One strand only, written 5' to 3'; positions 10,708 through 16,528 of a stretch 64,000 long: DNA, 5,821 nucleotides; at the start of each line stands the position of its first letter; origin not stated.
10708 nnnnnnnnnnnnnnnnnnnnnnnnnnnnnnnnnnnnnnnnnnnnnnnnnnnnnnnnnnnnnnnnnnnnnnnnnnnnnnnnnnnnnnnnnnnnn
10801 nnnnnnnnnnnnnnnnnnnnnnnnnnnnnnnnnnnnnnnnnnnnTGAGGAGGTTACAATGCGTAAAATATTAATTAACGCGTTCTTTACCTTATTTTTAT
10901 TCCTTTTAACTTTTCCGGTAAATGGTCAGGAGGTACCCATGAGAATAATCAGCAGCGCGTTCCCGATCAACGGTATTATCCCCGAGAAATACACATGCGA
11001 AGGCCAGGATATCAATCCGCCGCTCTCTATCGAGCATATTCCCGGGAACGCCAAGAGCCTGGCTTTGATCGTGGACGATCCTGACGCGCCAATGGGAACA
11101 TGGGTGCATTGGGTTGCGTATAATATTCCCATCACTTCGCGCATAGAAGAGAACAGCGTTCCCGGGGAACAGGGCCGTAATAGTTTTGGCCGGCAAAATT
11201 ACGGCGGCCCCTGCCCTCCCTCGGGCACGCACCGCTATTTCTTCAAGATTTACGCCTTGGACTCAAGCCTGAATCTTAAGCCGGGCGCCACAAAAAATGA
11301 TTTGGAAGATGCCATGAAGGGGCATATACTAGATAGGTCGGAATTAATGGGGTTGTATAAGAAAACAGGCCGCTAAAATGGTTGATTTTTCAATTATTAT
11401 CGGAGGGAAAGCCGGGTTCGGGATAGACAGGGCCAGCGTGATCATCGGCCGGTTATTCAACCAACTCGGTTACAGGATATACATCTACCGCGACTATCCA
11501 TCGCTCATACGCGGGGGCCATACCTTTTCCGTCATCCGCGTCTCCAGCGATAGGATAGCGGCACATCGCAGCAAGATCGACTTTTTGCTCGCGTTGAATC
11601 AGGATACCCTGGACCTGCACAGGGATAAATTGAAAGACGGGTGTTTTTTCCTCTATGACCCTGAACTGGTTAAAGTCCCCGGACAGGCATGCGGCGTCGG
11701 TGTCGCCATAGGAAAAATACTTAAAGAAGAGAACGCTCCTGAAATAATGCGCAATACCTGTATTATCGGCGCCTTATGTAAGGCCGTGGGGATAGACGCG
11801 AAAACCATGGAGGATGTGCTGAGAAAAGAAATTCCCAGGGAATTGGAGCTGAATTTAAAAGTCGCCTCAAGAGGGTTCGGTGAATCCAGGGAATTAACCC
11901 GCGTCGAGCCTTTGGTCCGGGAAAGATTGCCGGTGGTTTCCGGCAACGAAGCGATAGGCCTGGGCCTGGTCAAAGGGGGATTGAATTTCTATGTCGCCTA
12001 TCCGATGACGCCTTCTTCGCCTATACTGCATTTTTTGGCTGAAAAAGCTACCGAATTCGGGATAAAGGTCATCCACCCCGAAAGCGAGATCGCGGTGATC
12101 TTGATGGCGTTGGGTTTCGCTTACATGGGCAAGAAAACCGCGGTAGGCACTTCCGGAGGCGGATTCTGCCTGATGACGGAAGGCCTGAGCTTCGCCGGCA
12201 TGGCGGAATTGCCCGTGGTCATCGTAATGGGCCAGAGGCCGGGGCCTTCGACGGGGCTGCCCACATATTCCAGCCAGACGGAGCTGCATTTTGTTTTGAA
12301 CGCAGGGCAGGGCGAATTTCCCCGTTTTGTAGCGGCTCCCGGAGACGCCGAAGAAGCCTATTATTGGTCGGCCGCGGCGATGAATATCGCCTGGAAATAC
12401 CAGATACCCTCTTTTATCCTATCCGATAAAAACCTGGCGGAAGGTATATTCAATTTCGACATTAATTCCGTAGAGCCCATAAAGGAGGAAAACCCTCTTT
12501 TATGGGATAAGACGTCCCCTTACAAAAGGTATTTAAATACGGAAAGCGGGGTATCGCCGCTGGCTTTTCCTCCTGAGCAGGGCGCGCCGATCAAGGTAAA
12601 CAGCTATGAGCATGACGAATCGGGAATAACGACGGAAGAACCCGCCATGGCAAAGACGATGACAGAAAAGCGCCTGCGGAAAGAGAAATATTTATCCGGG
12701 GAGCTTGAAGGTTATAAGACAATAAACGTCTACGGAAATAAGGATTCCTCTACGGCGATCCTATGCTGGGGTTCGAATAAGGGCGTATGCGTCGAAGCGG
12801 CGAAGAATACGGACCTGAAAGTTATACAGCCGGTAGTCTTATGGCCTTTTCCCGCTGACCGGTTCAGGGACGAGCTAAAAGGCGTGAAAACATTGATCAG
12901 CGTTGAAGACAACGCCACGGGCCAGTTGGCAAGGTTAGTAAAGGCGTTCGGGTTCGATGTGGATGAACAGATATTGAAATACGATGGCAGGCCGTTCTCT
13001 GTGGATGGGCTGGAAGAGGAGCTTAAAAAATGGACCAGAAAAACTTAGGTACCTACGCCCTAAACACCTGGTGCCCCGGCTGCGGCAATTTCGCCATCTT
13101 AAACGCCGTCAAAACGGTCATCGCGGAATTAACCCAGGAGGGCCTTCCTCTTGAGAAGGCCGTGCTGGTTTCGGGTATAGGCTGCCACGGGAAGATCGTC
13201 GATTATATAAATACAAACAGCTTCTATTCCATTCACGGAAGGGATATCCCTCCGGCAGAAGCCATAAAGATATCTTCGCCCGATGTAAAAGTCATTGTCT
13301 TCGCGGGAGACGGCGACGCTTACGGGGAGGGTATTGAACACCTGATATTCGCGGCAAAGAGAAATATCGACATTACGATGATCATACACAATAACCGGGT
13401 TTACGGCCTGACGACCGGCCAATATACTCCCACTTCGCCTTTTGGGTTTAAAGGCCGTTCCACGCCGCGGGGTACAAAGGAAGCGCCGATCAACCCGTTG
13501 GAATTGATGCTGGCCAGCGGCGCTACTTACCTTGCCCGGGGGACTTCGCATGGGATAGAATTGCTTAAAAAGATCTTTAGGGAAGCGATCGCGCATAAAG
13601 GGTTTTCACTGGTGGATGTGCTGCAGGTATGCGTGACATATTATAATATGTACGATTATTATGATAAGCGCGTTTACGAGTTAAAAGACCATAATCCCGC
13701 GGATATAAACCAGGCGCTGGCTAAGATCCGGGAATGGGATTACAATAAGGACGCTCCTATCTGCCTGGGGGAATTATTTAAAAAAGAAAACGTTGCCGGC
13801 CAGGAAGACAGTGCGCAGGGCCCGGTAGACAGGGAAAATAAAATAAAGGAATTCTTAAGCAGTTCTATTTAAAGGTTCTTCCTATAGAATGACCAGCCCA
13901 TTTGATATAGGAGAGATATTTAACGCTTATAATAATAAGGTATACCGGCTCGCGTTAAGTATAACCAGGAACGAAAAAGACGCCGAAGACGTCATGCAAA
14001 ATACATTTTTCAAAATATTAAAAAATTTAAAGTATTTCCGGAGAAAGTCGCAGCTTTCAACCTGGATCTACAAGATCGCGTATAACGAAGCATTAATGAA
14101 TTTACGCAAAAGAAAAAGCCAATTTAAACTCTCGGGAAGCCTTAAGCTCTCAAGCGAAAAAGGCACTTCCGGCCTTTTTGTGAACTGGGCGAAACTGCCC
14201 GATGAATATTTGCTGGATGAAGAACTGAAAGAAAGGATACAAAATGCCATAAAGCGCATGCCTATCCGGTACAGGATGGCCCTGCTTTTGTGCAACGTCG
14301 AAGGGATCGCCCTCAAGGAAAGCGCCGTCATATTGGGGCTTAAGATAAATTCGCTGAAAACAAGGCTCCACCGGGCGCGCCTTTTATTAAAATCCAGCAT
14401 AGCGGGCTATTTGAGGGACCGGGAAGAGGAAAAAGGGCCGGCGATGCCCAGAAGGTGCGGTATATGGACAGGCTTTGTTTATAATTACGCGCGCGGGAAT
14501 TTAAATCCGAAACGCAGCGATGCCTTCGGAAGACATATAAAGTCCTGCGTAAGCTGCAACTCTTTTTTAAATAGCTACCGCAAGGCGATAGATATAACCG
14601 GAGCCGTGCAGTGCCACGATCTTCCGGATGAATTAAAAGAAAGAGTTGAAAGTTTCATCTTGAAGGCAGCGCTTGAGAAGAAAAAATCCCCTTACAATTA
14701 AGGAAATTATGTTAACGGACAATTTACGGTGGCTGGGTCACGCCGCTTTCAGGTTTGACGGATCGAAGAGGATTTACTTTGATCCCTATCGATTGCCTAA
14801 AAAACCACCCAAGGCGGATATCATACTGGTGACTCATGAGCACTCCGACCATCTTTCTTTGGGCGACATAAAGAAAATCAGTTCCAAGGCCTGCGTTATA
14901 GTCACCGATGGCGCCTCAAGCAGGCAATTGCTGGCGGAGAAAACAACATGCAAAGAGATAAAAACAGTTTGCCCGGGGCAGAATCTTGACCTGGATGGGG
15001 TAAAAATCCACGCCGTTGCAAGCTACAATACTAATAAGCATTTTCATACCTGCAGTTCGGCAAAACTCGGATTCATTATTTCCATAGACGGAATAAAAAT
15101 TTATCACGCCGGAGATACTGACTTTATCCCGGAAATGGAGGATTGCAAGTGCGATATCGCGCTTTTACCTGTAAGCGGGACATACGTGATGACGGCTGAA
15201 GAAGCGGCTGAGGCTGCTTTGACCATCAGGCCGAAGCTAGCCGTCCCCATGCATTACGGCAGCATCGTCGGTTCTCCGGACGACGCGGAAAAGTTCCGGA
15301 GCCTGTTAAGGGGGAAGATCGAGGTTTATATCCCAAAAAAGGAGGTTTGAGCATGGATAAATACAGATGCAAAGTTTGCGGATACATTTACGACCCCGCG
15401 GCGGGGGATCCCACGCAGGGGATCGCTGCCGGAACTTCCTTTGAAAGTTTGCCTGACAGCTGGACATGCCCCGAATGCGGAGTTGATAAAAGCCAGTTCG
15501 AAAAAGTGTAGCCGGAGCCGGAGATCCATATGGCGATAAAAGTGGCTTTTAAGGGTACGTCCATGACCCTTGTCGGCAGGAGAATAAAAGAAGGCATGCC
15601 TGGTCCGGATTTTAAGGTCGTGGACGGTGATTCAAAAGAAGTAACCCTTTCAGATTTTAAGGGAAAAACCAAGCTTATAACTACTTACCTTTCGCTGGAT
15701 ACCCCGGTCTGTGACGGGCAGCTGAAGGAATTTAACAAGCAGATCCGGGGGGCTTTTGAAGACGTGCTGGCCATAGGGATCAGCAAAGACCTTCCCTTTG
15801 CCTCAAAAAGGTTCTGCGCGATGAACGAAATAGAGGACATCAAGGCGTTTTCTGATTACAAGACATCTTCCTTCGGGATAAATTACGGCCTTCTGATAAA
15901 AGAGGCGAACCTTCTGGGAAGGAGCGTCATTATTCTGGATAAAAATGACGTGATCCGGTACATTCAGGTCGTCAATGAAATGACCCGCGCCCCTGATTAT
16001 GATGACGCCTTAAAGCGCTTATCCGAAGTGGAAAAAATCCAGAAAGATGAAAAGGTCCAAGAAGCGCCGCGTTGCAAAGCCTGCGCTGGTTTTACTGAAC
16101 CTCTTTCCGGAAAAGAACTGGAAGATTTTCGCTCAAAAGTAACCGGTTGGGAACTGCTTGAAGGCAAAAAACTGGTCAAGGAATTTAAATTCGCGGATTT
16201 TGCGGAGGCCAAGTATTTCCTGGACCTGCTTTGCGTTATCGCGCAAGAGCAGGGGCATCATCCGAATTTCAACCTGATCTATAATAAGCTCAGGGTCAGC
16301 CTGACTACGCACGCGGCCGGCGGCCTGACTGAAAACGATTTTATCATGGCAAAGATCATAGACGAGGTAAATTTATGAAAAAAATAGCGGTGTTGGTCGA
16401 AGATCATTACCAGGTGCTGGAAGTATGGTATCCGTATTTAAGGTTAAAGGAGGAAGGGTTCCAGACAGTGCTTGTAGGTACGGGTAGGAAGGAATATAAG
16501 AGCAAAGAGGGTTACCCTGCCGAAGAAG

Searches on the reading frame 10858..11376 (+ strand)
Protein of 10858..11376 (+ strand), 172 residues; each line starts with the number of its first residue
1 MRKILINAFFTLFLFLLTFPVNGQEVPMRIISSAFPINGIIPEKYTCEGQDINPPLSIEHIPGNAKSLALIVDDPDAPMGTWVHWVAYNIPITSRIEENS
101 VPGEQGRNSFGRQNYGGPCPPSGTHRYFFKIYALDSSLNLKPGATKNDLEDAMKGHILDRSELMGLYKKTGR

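Call 78: search_protein_families(library=pfam, proteins=[window:10858-11376:+], max_evalue=0.0001)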
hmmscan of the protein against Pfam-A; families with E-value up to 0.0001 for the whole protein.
window:10858-11376:+ (172 aa): 1 family
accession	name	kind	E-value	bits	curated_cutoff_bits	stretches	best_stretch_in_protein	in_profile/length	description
PF01161.25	PBP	-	2e-43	148.4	24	1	41-167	2-135/135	Phosphatidylethanolamine-binding protein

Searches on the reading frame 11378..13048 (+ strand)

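Call 23: search_protein_families(library=pfam, proteins=[window:11378-13048:+], max_evalue=0.00001)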
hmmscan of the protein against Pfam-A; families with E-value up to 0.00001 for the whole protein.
window:11378-13048:+ (556 aa): 3 families
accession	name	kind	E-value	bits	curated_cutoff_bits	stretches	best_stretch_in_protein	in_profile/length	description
PF01855.24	POR_N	-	1.1e-46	159.9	27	1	198-422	4-221/231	Pyruvate flavodoxin/ferredoxin oxidoreductase, thiamine diP-bdg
PF01558.24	POR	-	4.4e-28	99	27.4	1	13-167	2-172/173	Pyruvate ferredoxin/flavodoxin oxidoreductase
PF02776.23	TPP_enzyme_N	-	3.9e-07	30.3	26.8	1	192-302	6-113/119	Thiamine pyrophosphate enzyme, N-terminal TPP binding domain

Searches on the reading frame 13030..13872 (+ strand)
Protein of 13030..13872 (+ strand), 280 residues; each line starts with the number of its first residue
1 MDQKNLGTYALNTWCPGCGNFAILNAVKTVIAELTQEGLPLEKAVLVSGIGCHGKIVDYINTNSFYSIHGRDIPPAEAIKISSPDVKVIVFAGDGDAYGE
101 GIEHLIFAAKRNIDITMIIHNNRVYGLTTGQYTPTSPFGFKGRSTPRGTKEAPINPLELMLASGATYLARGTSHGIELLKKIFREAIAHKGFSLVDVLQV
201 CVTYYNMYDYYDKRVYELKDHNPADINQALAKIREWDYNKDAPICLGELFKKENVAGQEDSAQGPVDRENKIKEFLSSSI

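Call 78: search_protein_families(library=pfam, proteins=[window:13030-13872:+], max_evalue=0.0001)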
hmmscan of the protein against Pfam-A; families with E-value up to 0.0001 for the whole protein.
window:13030-13872:+ (280 aa): 2 families
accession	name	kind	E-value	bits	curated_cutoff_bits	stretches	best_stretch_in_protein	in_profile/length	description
PF02775.26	TPP_enzyme_C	-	2.4e-29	102.5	21.9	1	50-197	2-151/151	Thiamine pyrophosphate enzyme, C-terminal TPP binding domain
PF12367.13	PFO_beta_C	-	5.6e-09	36.4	24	1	201-260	1-59/66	Pyruvate ferredoxin oxidoreductase beta subunit C terminal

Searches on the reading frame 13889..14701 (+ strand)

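Call 78: search_protein_families(library=pfam, proteins=[window:13889-14701:+], max_evalue=0.0001)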
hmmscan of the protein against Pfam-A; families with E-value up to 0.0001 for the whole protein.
window:13889-14701:+ (270 aa): 2 families
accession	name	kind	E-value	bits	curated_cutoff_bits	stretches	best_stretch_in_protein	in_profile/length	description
PF04542.20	Sigma70_r2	-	1.5e-15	57.2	24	1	11-76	2-69/71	Sigma-70 region 2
PF08281.18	Sigma70_r4_2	-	4.9e-11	42.5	25.7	1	115-166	2-53/54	Sigma-70, region 4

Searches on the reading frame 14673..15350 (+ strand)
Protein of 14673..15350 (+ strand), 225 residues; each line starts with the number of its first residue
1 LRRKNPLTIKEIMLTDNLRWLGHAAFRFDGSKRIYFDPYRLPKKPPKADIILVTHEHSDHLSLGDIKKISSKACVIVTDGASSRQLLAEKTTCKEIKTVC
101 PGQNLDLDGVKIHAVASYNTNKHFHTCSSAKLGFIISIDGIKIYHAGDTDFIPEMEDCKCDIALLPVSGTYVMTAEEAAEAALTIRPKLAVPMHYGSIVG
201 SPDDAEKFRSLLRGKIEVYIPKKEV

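Call 78: search_protein_families(library=pfam, proteins=[window:14673-15350:+], max_evalue=0.0001)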
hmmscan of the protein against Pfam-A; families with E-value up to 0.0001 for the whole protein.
window:14673-15350:+ (225 aa): 3 families
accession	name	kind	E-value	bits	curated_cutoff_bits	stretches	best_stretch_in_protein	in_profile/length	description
PF13483.12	Lactamase_B_3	-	2.7e-29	102.6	24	1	18-194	2-160/160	Beta-lactamase superfamily domain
PF12706.13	Lactamase_B_2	-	3.1e-19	69.8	27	1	32-195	16-200/200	Beta-lactamase superfamily domain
PF00753.33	Lactamase_B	-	5.6e-05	23.6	22.7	0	38-61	34-57/196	Metallo-beta-lactamase superfamily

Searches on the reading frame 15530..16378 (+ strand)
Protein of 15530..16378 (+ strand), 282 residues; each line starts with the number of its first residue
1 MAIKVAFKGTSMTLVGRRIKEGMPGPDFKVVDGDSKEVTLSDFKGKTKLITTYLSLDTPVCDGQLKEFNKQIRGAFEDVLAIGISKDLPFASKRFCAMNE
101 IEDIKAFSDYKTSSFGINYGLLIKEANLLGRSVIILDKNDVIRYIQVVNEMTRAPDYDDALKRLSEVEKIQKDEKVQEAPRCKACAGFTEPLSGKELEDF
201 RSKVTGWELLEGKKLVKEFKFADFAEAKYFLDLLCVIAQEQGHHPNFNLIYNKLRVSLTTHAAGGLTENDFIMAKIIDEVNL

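Call 78: search_protein_families(library=pfam, proteins=[window:15530-16378:+], max_evalue=0.0001)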
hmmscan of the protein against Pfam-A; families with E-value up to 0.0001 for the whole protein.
window:15530-16378:+ (282 aa): 3 families
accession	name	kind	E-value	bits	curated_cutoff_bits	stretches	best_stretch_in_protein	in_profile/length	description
PF01329.24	Pterin_4a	-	3.1e-25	88.5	26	1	191-280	2-91/91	Pterin 4 alpha carbinolamine dehydratase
PF08534.16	Redoxin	-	7.2e-22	78.2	26.6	1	20-161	1-148/148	Redoxin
PF00578.27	AhpC-TSA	-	5.4e-17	62.3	26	1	24-145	4-124/124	AhpC/TSA family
